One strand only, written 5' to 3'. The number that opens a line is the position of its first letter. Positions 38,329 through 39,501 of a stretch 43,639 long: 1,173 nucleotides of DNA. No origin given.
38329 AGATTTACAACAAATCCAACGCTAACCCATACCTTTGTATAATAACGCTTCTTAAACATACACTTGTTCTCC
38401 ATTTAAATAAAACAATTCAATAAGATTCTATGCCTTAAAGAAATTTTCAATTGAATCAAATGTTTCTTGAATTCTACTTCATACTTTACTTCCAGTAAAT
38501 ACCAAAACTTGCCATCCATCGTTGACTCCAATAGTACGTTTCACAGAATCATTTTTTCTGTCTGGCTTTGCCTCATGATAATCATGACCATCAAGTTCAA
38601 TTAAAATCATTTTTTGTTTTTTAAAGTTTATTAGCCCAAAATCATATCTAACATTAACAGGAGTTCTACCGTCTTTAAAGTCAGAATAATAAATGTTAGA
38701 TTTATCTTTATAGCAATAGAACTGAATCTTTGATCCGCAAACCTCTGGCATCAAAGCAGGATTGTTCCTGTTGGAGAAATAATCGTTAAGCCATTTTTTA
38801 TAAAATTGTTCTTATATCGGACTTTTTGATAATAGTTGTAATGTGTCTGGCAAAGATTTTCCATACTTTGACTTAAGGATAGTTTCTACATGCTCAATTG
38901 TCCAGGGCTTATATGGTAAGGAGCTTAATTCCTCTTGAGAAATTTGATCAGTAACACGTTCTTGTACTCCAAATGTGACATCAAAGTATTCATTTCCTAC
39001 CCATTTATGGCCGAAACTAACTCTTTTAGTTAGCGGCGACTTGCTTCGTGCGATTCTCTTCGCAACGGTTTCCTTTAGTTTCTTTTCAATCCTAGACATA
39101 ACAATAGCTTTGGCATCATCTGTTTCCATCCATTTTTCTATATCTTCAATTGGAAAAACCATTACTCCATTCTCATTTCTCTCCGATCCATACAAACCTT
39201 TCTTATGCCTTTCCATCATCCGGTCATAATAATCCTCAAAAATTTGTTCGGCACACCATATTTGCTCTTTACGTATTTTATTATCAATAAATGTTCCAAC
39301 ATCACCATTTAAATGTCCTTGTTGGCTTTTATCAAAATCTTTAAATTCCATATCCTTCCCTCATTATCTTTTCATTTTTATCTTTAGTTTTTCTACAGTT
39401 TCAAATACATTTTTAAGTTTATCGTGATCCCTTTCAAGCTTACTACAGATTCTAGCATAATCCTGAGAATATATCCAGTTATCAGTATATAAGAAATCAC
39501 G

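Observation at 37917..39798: Two divergent HEPN-motif paralogs bracket a DUF559/Vsr-like nuclease gene: candidate uncharacterised defence or abortive-infection cassette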

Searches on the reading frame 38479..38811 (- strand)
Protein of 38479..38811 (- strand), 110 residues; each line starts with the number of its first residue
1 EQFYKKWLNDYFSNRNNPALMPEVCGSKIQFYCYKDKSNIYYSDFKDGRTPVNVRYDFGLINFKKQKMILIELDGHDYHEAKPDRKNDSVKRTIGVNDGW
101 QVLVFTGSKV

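Call 3: search_protein_families(library=pfam, proteins=[window:38479-38811:-], max_evalue=1)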
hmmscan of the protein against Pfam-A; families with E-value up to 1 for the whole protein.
window:38479-38811:- (110 aa): 2 families
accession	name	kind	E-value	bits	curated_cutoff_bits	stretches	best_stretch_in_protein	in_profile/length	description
PF18741.7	MTES_1575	-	0.00022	21.7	38.2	1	54-106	25-77/96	REase_MTES_1575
PF04480.18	DUF559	-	0.018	15.4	20.6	1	65-109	51-92/109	Protein of unknown function (DUF559)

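Call 4: search_protein_families(library=padloc, proteins=[window:38479-38811:-], max_evalue=1)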
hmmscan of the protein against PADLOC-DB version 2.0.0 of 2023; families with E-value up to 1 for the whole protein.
window:38479-38811:- (110 aa): 0 families

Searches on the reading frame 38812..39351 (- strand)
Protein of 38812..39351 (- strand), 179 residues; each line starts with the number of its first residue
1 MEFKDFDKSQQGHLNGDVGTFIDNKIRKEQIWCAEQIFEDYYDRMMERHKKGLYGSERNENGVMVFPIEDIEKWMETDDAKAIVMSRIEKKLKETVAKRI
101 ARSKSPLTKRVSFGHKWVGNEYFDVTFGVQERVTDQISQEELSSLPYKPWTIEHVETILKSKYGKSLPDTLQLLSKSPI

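Call 3: search_protein_families(library=pfam, proteins=[window:38812-39351:-], max_evalue=1)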
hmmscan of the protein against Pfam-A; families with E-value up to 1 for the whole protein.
window:38812-39351:- (179 aa): 1 family
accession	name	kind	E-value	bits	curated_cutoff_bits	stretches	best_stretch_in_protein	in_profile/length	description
PF17676.7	Peptidase_S66C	-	0.2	12.7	23.7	1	27-116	25-106/120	LD-carboxypeptidase C-terminal domain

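Call 4: search_protein_families(library=padloc, proteins=[window:38812-39351:-], max_evalue=1)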
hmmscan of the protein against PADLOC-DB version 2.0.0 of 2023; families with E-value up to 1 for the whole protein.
window:38812-39351:- (179 aa): 0 families
